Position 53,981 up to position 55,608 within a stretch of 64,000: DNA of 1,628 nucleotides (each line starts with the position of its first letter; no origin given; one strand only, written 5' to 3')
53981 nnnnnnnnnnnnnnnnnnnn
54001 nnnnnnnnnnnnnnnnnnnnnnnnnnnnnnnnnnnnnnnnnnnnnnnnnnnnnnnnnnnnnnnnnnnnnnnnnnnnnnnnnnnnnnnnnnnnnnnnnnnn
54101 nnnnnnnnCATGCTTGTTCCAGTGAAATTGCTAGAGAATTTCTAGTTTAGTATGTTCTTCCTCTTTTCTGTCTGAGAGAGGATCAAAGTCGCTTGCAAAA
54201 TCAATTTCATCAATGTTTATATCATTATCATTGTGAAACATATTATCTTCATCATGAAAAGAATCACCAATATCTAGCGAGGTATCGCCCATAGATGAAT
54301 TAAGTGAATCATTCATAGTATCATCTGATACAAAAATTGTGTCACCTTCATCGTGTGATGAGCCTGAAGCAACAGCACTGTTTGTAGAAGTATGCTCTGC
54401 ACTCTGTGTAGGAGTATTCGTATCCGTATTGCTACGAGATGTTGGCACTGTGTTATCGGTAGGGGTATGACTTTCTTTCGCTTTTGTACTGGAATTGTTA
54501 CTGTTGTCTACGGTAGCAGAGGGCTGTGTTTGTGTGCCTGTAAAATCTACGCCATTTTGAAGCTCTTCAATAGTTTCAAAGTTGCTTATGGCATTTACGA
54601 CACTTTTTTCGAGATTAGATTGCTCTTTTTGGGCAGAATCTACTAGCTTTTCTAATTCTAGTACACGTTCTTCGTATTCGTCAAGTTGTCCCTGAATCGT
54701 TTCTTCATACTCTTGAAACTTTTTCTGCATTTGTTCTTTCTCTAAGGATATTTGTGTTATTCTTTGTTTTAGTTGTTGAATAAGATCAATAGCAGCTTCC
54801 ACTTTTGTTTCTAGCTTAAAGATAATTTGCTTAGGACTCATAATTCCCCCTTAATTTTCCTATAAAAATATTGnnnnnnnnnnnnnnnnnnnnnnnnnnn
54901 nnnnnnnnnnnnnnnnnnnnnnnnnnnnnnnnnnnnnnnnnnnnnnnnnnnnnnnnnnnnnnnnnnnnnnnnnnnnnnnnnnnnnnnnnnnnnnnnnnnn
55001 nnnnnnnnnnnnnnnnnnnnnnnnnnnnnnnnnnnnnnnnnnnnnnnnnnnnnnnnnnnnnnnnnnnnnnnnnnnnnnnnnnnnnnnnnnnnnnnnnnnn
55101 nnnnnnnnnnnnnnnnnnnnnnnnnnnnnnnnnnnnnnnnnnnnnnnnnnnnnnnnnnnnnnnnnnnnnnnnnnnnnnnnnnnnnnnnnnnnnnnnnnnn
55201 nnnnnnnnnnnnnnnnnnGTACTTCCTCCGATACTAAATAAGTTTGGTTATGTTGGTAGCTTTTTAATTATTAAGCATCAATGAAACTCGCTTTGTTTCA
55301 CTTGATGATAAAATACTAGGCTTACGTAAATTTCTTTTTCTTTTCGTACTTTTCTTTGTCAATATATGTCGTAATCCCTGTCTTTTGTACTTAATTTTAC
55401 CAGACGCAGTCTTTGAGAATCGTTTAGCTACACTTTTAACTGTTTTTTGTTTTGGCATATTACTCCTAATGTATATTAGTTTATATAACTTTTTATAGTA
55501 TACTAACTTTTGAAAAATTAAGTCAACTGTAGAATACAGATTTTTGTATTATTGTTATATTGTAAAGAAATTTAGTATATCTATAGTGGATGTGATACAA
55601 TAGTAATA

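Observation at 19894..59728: Two near-identical 1214-bp IS481-like copies in inverted orientation bracket ~37 kb that includes essential genes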

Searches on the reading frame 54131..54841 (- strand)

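Call 57: search_protein_families(library=pfam, proteins=[window:54131-54841:-], max_evalue=0.01)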
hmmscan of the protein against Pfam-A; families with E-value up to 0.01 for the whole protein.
window:54131-54841:- (236 aa): 5 families
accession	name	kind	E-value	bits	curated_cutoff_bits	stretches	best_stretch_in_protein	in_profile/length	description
PF06825.17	HSBP1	-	0.0001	22.5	28.6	1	36-71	12-47/51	Heat shock factor binding protein 1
PF06005.17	ZapB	-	0.00033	21.5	31.5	1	8-67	7-66/71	Cell division protein ZapB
PF25764.1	KIF21A_4th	-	0.0019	18.3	33.1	1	21-98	63-144/183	KIF21A-like domain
PF23831.1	DUF7201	-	0.0028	17.8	27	1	10-110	25-132/142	Coiled-coil region of unknown function (DUF7201)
PF20529.3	DUF6744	-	0.0035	16.8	27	1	7-72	245-310/314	Family of unknown function (DUF6744)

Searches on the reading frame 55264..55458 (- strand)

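Call 57: search_protein_families(library=pfam, proteins=[window:55264-55458:-], max_evalue=0.01)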
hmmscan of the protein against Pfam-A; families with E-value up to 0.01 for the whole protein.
window:55264-55458:- (64 aa): 1 family
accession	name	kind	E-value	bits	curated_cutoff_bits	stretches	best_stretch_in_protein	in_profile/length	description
PF01632.24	Ribosomal_L35p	-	2e-24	86.2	28.9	1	2-62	1-61/61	Ribosomal protein L35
